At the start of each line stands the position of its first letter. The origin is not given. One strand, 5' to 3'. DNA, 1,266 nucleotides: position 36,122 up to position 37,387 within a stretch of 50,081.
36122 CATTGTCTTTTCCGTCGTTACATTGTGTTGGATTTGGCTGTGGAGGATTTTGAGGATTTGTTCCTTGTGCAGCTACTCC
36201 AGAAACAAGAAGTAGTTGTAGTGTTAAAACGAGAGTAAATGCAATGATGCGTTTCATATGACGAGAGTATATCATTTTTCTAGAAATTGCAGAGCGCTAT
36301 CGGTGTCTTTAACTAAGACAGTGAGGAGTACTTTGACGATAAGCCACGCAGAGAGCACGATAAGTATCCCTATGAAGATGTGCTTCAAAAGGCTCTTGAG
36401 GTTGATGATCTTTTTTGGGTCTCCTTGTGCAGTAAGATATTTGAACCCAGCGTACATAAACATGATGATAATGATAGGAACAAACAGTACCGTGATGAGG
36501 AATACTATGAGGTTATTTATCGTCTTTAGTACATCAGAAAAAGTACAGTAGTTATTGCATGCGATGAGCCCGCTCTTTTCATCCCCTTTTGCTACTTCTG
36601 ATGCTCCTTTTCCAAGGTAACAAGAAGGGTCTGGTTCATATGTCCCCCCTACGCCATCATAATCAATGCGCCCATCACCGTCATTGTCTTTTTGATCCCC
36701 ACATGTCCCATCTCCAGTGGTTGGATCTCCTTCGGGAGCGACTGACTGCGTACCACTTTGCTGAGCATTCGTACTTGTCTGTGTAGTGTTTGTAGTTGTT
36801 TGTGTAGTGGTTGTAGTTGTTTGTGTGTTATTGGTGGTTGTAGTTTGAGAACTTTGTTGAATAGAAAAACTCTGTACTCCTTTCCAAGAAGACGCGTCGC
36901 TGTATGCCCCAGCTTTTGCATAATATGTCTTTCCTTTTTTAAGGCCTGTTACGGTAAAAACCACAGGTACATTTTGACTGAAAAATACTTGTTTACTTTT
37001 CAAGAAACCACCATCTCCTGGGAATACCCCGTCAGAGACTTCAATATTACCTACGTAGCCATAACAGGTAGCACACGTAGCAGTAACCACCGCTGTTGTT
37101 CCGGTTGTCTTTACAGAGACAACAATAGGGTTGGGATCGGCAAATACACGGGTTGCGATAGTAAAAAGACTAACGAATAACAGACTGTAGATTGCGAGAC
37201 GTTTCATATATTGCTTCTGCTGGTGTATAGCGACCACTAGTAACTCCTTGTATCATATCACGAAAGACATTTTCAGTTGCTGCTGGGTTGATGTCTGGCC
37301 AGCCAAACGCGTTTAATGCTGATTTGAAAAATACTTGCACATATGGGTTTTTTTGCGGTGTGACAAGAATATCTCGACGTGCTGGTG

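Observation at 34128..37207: Array of five tandem VirB2/TrbC-pilin-like genes with hypervariable ectodomains and no secretion machinery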

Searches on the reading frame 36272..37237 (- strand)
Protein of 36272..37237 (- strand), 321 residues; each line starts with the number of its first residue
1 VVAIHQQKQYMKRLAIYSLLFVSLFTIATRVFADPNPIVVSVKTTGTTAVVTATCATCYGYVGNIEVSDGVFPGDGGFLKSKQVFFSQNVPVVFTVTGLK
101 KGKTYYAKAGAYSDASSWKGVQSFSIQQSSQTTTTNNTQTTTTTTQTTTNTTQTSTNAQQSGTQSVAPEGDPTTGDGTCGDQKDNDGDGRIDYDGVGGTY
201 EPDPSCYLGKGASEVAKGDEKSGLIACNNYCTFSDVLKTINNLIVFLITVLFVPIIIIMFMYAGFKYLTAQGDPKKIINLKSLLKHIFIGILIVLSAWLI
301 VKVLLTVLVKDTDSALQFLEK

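Call 3: search_protein_families(library=pfam, proteins=[window:36272-37237:-], max_evalue=1)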
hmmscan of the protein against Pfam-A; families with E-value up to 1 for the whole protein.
window:36272-37237:- (321 aa): 5 families
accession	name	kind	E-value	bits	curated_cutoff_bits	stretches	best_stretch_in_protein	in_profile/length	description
PF18895.5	T4SS_pilin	-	9.9e-11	42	26.6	1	233-304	1-71/71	Type IV secretion system pilin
PF10320.15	7TM_GPCR_Srsx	-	0.00019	21.4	24.1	1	223-314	131-216/257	Serpentine type 7TM GPCR chemoreceptor Srsx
PF05086.17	Dicty_REP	-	0.021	13.3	21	1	125-174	241-295/911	Dictyostelium (Slime Mold) REP protein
PF04956.18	TrbC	-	0.031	14.9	27.9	1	235-302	36-96/98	TrbC/VIRB2 pilin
PF01456.22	Mucin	-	0.58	10.6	34.7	1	131-177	60-107/143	Mucin-like glycoprotein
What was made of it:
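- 36272..37207 (-): P1 (311 aa): signal peptide, FN3-like head, Thr-rich linker, acidic double-disulfide knot, CxxxC, pilin hairpin, conserved tail. PF18895 42 bits (call 3).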

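Call 17: find_homologous_proteins(query=window:36272-37207:-, max_evalue=0.001)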
Query window:36272-37207:- (311 aa): 36 proteins with E <= 0.001 among 1309 candidates.
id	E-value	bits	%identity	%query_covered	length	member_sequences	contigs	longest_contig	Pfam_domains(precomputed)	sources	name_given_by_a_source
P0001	1.4e-199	679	100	100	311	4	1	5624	PF18895.6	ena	-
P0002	6.8e-171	585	85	100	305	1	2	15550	PF18895.6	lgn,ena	-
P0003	6.0e-67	244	70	47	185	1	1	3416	PF18895.6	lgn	-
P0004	5.0e-51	192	61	47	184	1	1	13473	PF18895.6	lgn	-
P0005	2.1e-49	186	52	61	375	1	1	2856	PF18895.6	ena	-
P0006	1.2e-48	184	62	47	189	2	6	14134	PF18895.6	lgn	-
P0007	4.2e-48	182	63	47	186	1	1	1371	PF18895.6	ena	-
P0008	9.0e-46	175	58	47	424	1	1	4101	PF18895.6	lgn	-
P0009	1.1e-45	174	53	55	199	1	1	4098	PF18895.6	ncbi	-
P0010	4.0e-45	172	53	53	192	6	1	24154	PF18895.6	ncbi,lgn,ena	-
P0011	5.8e-45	172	58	47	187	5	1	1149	PF18895.6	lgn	-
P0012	6.0e-45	172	57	46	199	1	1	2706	PF10320.16,PF18895.6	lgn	-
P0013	2.2e-44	170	55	52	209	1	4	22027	PF18895.6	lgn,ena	-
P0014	2.4e-44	170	45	77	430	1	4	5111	PF18895.6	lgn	-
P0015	9.1e-44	168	54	53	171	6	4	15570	PF18895.6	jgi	jgi:hypothetical protein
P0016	1.3e-43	167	57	47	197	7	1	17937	PF18895.6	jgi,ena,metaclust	metaclust:\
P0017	3.8e-43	166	42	77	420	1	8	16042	PF18895.6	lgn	-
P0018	4.8e-43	166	55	47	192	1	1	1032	PF18895.6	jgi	jgi:hypothetical protein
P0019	5.9e-42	162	51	47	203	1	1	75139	PF18895.6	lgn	-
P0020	1.2e-41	161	52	49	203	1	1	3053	PF18895.6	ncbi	-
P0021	1.1e-39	155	56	48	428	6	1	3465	PF18895.6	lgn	-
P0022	2.5e-39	153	54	47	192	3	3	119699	PF18895.6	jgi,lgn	jgi:hypothetical protein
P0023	3.2e-39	153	52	50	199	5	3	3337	PF18895.6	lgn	-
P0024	6.2e-39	152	56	47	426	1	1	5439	PF18895.6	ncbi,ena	-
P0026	5.1e-34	136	45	51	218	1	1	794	PF18895.6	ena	-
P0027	9.0e-32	129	45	50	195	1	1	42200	PF18895.6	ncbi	-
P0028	8.5e-31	125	46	45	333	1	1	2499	PF18895.6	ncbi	-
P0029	3.3e-29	120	47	44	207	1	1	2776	PF18895.6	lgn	-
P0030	5.1e-28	116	40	46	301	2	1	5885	PF10320.16,PF18895.6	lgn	-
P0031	3.1e-27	114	42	45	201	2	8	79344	PF18895.6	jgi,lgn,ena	jgi:hypothetical protein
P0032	6.0e-27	113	41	47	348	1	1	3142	PF18895.6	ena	-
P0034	1.6e-24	105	42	46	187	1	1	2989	PF04956.19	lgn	-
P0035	3.4e-24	104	41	47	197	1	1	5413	PF04956.19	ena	-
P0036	1.1e-15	76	35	79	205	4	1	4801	-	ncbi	ncbi:MAG: hypothetical protein AAB681_02570, partial [Patescibacteria group bacterium]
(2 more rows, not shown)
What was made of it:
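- On Canonical VirB2/TrbC pilin (PF04956): Two P1 homologues (P0034, P0035) do carry PF04956 in the precomputed annotation (call 17).
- Two close P1 homologues (P0034, P0035) carry PF04956 TrbC as their precomputed Pfam domain (call 17).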

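Call 18: find_encoding_contigs(protein=P0022, flank=10000, max_places=2)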
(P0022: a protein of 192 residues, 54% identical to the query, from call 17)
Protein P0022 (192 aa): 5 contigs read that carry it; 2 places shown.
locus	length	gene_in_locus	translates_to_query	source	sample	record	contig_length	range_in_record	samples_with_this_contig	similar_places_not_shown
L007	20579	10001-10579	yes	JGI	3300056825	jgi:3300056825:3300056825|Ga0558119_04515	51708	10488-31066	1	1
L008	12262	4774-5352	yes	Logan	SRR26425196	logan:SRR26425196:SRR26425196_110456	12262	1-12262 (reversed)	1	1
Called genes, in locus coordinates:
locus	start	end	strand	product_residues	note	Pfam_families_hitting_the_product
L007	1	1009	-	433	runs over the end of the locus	PF13393:tRNA-synt_His, PF00587:tRNA-synt_2b, PF03129:HGTP_anticodon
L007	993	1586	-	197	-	PF10502:Peptidase_S26, PF00717:Peptidase_S24 (weak)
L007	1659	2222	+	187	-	PF01195:Pept_tRNA_hydro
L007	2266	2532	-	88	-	-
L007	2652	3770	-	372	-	PF21543:CvfB_2nd (faint), PF23459:S1_RRP5 (faint), PF00575:S1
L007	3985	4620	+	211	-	PF13483:Lactamase_B_3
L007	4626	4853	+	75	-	-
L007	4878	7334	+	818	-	PF00521:DNA_topoisoIV, PF03989:DNA_gyraseA_C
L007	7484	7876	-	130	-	-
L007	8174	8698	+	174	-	PF01209:Ubie_methyltran (weak), PF05175:MTS (weak), PF13489:Methyltransf_23, PF13847:Methyltransf_31, PF08241:Methyltransf_11, PF08242:Methyltransf_12, PF13649:Methyltransf_25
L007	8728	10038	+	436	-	PF01547:SBP_bac_1, PF13416:SBP_bac_8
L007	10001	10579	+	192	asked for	PF18895:T4SS_pilin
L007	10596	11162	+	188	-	PF18895:T4SS_pilin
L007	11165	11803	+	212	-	PF18895:T4SS_pilin (weak)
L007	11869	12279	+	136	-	PF18895:T4SS_pilin (weak)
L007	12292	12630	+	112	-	PF18895:T4SS_pilin (weak)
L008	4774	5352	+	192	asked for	PF18895:T4SS_pilin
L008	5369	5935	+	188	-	PF18895:T4SS_pilin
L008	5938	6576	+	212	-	PF18895:T4SS_pilin (weak)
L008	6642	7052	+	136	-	PF18895:T4SS_pilin (weak)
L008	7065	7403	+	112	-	PF18895:T4SS_pilin (weak)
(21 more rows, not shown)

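Call 19: find_encoding_contigs(protein=P0031, flank=10000, max_places=2)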
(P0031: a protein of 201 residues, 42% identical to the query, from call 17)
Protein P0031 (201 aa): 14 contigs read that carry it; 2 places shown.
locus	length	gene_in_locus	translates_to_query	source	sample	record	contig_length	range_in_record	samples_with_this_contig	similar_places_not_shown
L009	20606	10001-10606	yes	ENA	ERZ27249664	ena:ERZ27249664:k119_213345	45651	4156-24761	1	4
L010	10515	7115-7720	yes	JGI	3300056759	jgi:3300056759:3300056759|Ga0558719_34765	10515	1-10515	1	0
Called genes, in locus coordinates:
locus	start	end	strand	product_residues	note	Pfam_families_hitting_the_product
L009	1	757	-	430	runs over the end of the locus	PF13393:tRNA-synt_His, PF00587:tRNA-synt_2b, PF03129:HGTP_anticodon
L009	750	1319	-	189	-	PF10502:Peptidase_S26, PF00717:Peptidase_S24 (weak)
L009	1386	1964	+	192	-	PF01195:Pept_tRNA_hydro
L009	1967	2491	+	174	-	PF13671:AAA_33 (weak)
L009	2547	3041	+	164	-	-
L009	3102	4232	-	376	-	PF21543:CvfB_2nd (faint), PF13509:S1_2 (faint), PF23459:S1_RRP5 (faint), PF00575:S1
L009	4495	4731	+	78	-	-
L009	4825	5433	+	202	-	PF13483:Lactamase_B_3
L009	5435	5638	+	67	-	-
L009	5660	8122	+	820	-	PF00521:DNA_topoisoIV, PF03989:DNA_gyraseA_C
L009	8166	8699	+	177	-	PF01209:Ubie_methyltran, PF05175:MTS, PF13489:Methyltransf_23, PF13847:Methyltransf_31, PF08241:Methyltransf_11, PF08242:Methyltransf_12, PF13649:Methyltransf_25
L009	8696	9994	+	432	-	PF01547:SBP_bac_1, PF13416:SBP_bac_8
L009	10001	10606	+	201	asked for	PF18895:T4SS_pilin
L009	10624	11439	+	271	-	PF18895:T4SS_pilin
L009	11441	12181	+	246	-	PF18895:T4SS_pilin (weak)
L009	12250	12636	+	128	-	PF18895:T4SS_pilin (weak)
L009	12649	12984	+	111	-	PF18895:T4SS_pilin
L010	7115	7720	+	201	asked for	PF18895:T4SS_pilin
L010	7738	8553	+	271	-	PF18895:T4SS_pilin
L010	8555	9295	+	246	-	PF18895:T4SS_pilin (weak)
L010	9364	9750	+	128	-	PF18895:T4SS_pilin (weak)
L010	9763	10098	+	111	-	PF18895:T4SS_pilin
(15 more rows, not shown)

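Call 20: find_encoding_contigs(protein=P0019, flank=10000, max_places=2)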
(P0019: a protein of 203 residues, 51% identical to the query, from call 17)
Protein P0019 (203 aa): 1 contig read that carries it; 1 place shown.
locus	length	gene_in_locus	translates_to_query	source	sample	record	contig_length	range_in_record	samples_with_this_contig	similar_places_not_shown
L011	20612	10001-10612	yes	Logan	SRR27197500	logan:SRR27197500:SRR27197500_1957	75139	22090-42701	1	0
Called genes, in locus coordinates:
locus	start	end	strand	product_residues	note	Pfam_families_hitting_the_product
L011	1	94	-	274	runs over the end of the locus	PF00551:Formyl_trans_N, PF02911:Formyl_trans_C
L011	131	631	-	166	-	PF01327:Pep_deformylase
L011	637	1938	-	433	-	PF13393:tRNA-synt_His, PF00587:tRNA-synt_2b, PF03129:HGTP_anticodon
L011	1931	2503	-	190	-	PF10502:Peptidase_S26, PF00717:Peptidase_S24 (faint)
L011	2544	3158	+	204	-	PF01195:Pept_tRNA_hydro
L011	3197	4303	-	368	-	PF23459:S1_RRP5 (faint), PF00575:S1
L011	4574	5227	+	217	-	PF13483:Lactamase_B_3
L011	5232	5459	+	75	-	-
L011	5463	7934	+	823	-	PF00521:DNA_topoisoIV, PF03989:DNA_gyraseA_C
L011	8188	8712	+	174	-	PF01135:PCMT (weak), PF01209:Ubie_methyltran, PF01269:Fibrillarin (weak), PF13489:Methyltransf_23, PF13847:Methyltransf_31, PF08241:Methyltransf_11, PF08242:Methyltransf_12, PF13649:Methyltransf_25, +3 more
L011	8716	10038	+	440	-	PF01547:SBP_bac_1, PF13416:SBP_bac_8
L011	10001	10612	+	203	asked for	PF18895:T4SS_pilin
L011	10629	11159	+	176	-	PF18895:T4SS_pilin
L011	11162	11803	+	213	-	PF18895:T4SS_pilin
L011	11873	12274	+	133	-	PF18895:T4SS_pilin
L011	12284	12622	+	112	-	PF18895:T4SS_pilin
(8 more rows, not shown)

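Call 21: list_cluster_members(proteins=[P0010, P0027, P0009, P0020, P0024, P0028, P0036])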
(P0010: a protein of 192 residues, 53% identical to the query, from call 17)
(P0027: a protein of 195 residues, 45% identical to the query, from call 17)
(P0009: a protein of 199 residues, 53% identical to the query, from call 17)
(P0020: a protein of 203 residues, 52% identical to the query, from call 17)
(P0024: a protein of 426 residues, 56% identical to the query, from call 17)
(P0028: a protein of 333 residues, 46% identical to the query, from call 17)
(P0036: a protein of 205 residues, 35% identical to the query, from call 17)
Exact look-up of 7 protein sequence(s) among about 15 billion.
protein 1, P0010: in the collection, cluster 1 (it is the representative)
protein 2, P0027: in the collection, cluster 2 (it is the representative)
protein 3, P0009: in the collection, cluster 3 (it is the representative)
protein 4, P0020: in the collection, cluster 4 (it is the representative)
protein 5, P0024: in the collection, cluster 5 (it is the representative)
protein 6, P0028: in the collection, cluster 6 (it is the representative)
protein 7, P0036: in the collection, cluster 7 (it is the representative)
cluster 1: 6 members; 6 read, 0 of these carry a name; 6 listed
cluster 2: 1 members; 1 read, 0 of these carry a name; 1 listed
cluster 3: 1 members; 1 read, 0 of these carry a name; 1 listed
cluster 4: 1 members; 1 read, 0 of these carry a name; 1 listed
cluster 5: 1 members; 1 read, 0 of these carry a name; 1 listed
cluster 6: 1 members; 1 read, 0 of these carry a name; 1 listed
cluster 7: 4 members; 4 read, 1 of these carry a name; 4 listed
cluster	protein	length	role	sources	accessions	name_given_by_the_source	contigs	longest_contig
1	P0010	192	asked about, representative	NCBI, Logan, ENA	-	-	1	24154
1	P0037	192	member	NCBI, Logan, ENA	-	-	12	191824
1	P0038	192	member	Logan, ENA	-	-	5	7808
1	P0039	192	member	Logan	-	-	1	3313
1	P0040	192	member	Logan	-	-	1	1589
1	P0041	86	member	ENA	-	-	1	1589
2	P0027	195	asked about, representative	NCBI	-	-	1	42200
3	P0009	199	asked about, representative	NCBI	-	-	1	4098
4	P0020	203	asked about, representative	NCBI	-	-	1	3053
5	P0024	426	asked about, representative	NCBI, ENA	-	-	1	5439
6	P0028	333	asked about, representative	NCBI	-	-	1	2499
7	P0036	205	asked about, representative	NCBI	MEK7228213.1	MAG: hypothetical protein AAB681_02570, partial [Patescibacteria group bacterium]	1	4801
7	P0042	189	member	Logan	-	-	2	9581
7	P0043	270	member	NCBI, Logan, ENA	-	-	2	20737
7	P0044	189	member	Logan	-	-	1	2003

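Call 51: predict_structure(alignment_id=A3)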
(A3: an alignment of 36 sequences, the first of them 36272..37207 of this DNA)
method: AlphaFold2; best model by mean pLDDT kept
length: 311 residues; sequences in the alignment: 36
mean_pLDDT: 65.2   pTM: 0.39
mean pLDDT of the five models: 65.2, 65.0, 63.3, 63.2, 61.5
residues with pLDDT >= 90: 23; 70-90: 138; 50-70: 57; < 50: 93
segments of 3 or more residues with pLDDT < 50: 121-170, 183-218
pLDDT, mean of each block of 10 residues (from residue 1): 76 78 73 92 84 83 73 87 92 88 63 72 36 32 34 36 40 54 45 39 36 44 71 81 84 80 63 80 81 74 52 42
secondary structure, 60 per line:
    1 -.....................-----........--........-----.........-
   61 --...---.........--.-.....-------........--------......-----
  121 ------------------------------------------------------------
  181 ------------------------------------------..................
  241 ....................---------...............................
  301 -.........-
elements in order: H2-22 E28-35 E38-45 E51-59 E69-77 E82-86 E94-101 E110-115 H223-260 H270-300 H302-310
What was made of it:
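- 36272..37207 (-): AF2 model: beta-sandwich at residues 28-115 (pLDDT 73-92), disordered 121-170, helices 223-260 and 270-300 (call 51).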

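Call 55: fold_search(model_id=the predicted structure, library=pdb)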
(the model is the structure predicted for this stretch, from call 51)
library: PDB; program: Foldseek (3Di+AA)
matches with E <= 10: 1692; with E <= 0.001: 9
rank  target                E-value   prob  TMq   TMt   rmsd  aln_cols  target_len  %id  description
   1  8fk7_A                1.7e-04  1.00  0.21  0.42  10.1       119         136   15  Structure of the Pyrobaculum calidifontis flagellar-like archaeal type IV pilus (released 2023-06-28)
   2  6zz8_J                4.7e-04  1.00  0.21  0.59   3.9        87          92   21  MB_CRS6-15 bound to CrSAS-6_6HR (released 2021-07-07)
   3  5j7k_A                5.7e-04  1.00  0.21  0.65   3.2        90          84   21  Loop grafting onto a highly stable FN3 scaffold (released 2016-08-17)
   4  6zzd_C                6.4e-04  1.00  0.20  0.52   5.2        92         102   22  MB_CRS6-13 bound to CrSAS-6_N (released 2021-07-07)
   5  3uyo_D                8.1e-04  1.00  0.21  0.60   3.6        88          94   19  Crystal structure of monobody SH13/ABL1 SH2 domain complex (released 2011-12-28)
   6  6ux8_B                8.6e-04  1.00  0.20  0.61   4.1        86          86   22  Structure of monobody 33 MLKL N-terminal domain complex (released 2020-04-01)
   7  6zz8_G                9.2e-04  1.00  0.21  0.60   3.8        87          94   22  MB_CRS6-15 bound to CrSAS-6_6HR (released 2021-07-07)
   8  2ocf_D                9.7e-04  1.00  0.22  0.63   3.4        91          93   16  Human estrogen receptor alpha ligand-binding domain in complex with estradiol and the E2#23 FN3 monobody (released 2007-11-06)
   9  4wtx                  9.7e-04  1.00  0.21  0.59   3.9        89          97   11  Crystal structure of the fourth FnIII domain of integrin beta4 (released 2015-02-11)
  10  6zz8_H                1.0e-03  1.00  0.21  0.60   3.6        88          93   22  MB_CRS6-15 bound to CrSAS-6_6HR (released 2021-07-07)
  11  8tld_E                1.0e-03  1.00  0.21  0.50   5.9       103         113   12  Structure of the IL-5 Signaling Complex (released 2024-04-10)
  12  6zzd_D                1.1e-03  1.00  0.21  0.57   4.9        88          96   20  MB_CRS6-13 bound to CrSAS-6_N (released 2021-07-07)
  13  6mvg_A                1.2e-03  1.00  0.21  0.11   4.0        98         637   13  Crystal structure of FMN-binding beta-glucuronidase from Ruminococcus gnavus (released 2019-01-30)
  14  8gzv_B                1.2e-03  1.00  0.21  0.59   3.8        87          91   17  Klebsiella pneumoniae FtsZ complexed with monobody (P212121) (released 2023-07-19)
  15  8c7m_A                1.2e-03  1.00  0.20  0.22   4.7        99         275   23  Interleukin 12 receptor subunit beta-1 Fn domains in complex with antagonistic FAb fragment. (released 2024-01-31)
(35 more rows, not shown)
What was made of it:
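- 36272..37207 (-): Foldseek matches FN3 domains and monobodies with TM 0.6-0.69 (call 55).
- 36863..37126 (-): FN3-like head domain of P1 (aa 28-115). calls 51, 55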

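Call 58: search_protein_families(library=ncbifam, proteins=[window:36272-37207:-], max_evalue=0.1)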
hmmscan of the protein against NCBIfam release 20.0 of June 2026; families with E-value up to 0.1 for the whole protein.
window:36272-37207:- (311 aa): 1 family
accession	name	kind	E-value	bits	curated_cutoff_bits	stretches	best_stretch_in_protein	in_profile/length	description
NF045849.1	ICE_MMCAP2_0565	equivalog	3.1e-05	23.6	40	1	225-296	7-78/80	Mbov_0395 family pilin-like conjugal transfer protein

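Call 66: find_related_loci(query=window:36272-37207:-, collection=metagenome_contigs, flank=4000)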
Query window:36272-37207:- (311 aa) in metagenome_contigs; peptide patterns used: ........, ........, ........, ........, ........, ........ (x = any residue, [..] = any of these).
331 stretches matched a pattern; 3 encode a relative of the query (tblastn E <= 1e-3); 3 distinct loci.
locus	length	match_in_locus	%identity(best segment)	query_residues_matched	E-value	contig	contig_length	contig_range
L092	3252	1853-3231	97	1-311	0e+0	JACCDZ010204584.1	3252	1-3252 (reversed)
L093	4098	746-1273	53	140-310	7e-52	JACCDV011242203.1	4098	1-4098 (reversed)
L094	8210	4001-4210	35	221-294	5e-7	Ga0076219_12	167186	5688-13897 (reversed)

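Call 73: search_protein_families(library=pfam, proteins=[L094:5240-6202:-, L094:4702-5373:-, L094:2080-3381:+], max_evalue=0.01)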
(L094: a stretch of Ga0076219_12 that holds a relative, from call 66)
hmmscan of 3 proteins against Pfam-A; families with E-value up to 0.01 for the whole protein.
L094:5240-6202:- (320 aa): 1 family
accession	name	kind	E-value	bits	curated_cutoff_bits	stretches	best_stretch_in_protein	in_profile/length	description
PF01145.31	Band_7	-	7.7e-07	29.8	23.6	1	30-239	4-172/176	SPFH domain / Band 7 family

L094:4702-5373:- (223 aa): 0 families

L094:2080-3381:+ (433 aa): 1 family
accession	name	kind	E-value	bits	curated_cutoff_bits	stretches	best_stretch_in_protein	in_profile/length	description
PF01547.30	SBP_bac_1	-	1.5e-18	68.3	26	1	68-349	15-303/307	Bacterial extracellular solute-binding protein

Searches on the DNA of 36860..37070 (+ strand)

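Call 62: search_dna_similar(query=window:36860-37070:+, collection=phages, mode=distant, max_rows=5)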
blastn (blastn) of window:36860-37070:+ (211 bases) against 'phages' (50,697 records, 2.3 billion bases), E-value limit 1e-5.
No match.
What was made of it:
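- Tried and rejected: The variable head found nothing in phages (call 62).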
